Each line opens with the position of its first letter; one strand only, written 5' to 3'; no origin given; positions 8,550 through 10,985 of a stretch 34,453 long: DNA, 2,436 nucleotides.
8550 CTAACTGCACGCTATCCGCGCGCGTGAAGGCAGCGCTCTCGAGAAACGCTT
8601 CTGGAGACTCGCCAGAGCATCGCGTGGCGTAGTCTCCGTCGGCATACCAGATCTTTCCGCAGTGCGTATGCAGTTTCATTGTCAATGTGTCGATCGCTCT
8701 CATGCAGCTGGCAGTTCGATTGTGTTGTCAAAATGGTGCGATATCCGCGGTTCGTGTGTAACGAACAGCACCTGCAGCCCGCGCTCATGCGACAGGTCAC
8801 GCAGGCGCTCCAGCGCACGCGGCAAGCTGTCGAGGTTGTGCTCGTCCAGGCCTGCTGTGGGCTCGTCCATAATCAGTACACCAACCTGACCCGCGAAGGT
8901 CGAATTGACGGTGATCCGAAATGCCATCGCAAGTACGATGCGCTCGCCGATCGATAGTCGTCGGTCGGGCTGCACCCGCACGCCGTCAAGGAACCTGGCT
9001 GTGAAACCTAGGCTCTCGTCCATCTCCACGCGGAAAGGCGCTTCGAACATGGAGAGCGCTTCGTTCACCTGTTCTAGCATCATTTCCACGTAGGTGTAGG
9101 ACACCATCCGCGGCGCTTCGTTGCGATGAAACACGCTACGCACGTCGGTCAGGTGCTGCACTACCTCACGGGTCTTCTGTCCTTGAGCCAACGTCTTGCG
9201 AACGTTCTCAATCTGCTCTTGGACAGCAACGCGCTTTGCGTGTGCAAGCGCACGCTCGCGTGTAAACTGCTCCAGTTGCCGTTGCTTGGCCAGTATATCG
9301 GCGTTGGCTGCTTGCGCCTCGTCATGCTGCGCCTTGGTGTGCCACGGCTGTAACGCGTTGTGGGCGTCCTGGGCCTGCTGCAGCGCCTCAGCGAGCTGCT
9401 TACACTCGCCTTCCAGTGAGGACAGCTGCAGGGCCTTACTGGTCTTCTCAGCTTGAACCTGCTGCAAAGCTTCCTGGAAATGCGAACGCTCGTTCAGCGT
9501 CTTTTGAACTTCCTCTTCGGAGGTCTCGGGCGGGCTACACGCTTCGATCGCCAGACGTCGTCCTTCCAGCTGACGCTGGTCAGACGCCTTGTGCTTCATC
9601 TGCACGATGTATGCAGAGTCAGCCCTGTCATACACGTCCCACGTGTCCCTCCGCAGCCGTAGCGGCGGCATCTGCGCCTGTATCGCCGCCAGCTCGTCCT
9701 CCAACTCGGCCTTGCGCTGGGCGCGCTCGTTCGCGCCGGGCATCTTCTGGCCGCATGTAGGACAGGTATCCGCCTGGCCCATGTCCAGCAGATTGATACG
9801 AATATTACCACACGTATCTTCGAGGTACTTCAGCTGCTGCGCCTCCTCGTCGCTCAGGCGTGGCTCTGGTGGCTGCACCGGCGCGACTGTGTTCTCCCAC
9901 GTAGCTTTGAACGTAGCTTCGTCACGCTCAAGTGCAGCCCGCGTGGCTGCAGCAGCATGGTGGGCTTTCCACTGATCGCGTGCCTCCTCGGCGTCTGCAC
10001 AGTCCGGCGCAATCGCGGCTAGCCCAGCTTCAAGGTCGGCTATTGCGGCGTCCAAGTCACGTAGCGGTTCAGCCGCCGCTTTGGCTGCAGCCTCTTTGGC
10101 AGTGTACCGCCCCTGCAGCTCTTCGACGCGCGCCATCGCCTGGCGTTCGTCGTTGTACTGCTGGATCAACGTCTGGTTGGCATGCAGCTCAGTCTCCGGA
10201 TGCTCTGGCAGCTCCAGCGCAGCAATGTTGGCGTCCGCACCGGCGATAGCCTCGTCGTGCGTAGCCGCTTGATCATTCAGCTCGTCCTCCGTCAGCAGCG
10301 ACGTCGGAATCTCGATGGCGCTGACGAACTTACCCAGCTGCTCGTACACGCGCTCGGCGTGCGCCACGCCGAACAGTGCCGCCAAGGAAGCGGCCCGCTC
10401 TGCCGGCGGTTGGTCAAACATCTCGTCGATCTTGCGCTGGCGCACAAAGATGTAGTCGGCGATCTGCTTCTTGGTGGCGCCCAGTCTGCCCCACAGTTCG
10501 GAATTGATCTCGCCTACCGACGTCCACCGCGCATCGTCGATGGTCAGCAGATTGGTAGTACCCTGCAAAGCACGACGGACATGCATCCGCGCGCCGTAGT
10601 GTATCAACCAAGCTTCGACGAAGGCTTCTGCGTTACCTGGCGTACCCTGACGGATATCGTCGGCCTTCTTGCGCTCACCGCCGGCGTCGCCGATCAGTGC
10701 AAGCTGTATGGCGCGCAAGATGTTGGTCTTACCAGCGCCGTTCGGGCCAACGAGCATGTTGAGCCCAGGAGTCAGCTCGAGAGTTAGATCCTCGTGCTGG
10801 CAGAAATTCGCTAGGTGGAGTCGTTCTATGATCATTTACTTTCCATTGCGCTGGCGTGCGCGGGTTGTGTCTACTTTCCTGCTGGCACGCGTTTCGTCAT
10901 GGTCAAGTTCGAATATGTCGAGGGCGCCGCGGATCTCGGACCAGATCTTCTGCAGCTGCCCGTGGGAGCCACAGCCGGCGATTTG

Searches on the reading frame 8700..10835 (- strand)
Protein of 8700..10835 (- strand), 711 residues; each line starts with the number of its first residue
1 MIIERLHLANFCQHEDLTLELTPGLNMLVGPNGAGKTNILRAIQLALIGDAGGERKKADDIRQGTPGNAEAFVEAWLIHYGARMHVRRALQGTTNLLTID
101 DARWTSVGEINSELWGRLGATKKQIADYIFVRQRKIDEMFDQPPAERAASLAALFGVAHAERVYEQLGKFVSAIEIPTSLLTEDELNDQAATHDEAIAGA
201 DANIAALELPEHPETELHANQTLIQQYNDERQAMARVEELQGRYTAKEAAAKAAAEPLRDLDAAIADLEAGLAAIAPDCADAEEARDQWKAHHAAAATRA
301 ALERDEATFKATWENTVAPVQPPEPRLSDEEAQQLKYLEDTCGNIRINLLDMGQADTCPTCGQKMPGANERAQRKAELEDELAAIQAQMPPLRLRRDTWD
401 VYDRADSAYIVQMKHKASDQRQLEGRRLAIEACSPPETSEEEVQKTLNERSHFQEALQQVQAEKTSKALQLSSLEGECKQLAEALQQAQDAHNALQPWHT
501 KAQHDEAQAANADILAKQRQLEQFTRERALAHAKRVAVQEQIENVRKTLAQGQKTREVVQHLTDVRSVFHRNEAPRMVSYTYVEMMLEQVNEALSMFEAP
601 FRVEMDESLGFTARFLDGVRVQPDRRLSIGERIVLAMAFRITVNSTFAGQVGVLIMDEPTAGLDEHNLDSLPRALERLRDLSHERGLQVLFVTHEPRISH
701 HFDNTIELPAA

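Call 7: search_protein_families(library=pfam, proteins=[window:8700-10835:-], max_evalue=0.01)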
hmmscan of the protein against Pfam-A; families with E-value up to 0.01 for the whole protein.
window:8700-10835:- (711 aa): 9 families
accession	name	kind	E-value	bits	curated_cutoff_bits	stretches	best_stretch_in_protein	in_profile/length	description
PF13476.12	AAA_23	-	1.1e-16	62.5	27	1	5-177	1-143/201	AAA domain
PF02463.25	SMC_N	-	1.3e-14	54.6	40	1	3-706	2-209/220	RecF/RecN/SMC N terminal domain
PF13304.12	AAA_21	-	2.9e-14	54.3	27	2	25-48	1-26/304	AAA domain, putative AbiEii toxin, Type IV TA system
PF13175.12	AAA_15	-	5.7e-10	39.8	32.1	1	1-45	1-45/374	AAA ATPase domain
PF13514.12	AAA_27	-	1.9e-06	28.1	22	1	1-48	1-51/206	AAA domain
PF00005.33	ABC_tran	-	0.00047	21.2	25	0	17-53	4-41/137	ABC transporter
PF13555.12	AAA_29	-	0.0044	17.2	27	1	4-50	2-49/61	P-loop containing region of AAA domain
PF02951.20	GSH-S_N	-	0.0066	16.9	21.3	0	505-594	25-109/119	Prokaryotic glutathione synthetase, N-terminal domain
PF13401.12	AAA_22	-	0.0085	16.8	27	0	23-46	5-28/130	AAA domain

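Call 83: search_dna_similar(query=window:8700-10835:-, collection=phages, mode=protein, max_evalue=0.00001, max_rows=15)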
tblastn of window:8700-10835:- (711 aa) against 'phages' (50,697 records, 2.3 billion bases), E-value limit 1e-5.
No match.

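Call 94: search_protein_families(library=phrogs, proteins=[window:8700-10835:-], max_evalue=0.00001)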
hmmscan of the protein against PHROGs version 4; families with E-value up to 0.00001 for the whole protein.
window:8700-10835:- (711 aa): 9 families
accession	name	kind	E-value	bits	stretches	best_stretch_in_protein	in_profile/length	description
phrog_77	-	DNA, RNA and nucleotide metabolism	4.9e-36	125.6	2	216-707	493-942/967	SbcC-like subunit of palindrome specific endonuclease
phrog_8323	-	unknown function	5.4e-11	42.7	1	1-51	49-99/623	-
phrog_4747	-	unknown function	1.1e-09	38.9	1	1-58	1-59/610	-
phrog_7507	-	unknown function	1.5e-09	38.7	1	1-51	2-52/483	-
phrog_3940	-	unknown function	6.3e-09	36.1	0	3-47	5-49/537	-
phrog_1499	-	unknown function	2.3e-08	34.7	1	1-51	3-53/427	-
phrog_9802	-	unknown function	6e-07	29.8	1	1-46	3-48/438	-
phrog_16465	-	DNA, RNA and nucleotide metabolism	1.1e-06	29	0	2-54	4-56/491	exonuclease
phrog_293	-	moron, auxiliary metabolic gene and host takeover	2.9e-06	26.6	0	652-696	568-608/1058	ABC transporter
